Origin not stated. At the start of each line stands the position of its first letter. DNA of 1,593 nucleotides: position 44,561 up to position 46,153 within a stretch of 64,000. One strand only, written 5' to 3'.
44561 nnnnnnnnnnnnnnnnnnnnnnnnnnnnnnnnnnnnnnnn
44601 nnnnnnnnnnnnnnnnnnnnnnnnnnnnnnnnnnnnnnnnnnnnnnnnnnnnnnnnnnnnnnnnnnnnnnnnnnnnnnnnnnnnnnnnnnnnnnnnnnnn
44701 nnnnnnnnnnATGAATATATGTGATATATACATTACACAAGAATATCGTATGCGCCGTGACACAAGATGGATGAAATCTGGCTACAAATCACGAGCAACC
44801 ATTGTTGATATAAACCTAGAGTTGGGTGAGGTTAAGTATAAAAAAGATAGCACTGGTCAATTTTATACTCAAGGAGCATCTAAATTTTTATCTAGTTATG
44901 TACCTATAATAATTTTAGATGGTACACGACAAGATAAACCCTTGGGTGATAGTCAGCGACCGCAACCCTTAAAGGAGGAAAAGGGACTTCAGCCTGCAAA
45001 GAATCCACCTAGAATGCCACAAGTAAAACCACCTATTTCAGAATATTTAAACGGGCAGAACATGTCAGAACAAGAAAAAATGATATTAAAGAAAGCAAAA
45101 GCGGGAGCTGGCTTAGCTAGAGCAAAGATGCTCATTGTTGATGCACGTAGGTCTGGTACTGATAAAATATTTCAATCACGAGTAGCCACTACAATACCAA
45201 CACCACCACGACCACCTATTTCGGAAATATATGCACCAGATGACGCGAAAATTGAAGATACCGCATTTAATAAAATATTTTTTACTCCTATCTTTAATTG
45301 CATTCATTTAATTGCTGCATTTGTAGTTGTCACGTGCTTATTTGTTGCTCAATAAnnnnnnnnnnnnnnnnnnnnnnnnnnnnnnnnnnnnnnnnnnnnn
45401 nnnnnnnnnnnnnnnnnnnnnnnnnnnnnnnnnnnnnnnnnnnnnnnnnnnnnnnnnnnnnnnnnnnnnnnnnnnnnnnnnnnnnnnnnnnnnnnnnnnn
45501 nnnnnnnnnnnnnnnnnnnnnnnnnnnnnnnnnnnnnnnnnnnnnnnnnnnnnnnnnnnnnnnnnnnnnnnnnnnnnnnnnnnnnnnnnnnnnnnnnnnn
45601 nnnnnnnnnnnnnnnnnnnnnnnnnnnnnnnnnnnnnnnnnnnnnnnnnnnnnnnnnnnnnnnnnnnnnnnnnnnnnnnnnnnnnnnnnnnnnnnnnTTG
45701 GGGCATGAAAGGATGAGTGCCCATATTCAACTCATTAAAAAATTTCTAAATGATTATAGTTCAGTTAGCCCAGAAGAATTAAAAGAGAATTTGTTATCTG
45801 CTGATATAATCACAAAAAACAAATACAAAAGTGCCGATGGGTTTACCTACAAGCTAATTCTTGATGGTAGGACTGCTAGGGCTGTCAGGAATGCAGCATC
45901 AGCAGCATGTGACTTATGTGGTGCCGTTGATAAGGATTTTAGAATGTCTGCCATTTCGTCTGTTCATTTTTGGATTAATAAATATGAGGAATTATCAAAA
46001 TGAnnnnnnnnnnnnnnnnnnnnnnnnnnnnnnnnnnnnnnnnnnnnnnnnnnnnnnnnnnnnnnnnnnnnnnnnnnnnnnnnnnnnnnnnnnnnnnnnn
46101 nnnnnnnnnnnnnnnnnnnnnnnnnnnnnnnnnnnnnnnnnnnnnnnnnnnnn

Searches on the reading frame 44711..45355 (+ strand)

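Call 4: search_protein_families(library=pfam, proteins=[window:44711-45355:+], max_evalue=0.01)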
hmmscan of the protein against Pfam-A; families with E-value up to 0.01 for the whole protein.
window:44711-45355:+ (214 aa): 1 family
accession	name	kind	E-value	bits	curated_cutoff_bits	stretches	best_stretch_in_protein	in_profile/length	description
PF05454.16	DAG1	-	0.0017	18.2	23.3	1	41-121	168-245/290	Dystroglycan (Dystrophin-associated glycoprotein 1)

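Call 7: search_protein_families(library=phrogs, proteins=[window:44711-45355:+], max_evalue=0.001)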
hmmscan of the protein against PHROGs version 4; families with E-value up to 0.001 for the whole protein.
window:44711-45355:+ (214 aa): 0 families

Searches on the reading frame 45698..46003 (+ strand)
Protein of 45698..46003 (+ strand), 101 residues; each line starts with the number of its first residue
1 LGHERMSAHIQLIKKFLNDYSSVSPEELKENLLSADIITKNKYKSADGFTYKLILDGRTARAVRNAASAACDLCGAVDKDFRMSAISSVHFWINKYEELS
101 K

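Call 4: search_protein_families(library=pfam, proteins=[window:45698-46003:+], max_evalue=0.01)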
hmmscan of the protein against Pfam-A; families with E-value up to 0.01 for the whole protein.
window:45698-46003:+ (101 aa): 1 family
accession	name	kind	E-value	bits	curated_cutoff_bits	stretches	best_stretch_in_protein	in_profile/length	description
PF24406.1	nSTAND_NTPase4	-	0.0046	17.5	27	1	11-42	10-42/58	Novel STAND NTPase 4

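Call 7: search_protein_families(library=phrogs, proteins=[window:45698-46003:+], max_evalue=0.001)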
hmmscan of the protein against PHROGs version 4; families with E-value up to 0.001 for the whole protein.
window:45698-46003:+ (101 aa): 0 families
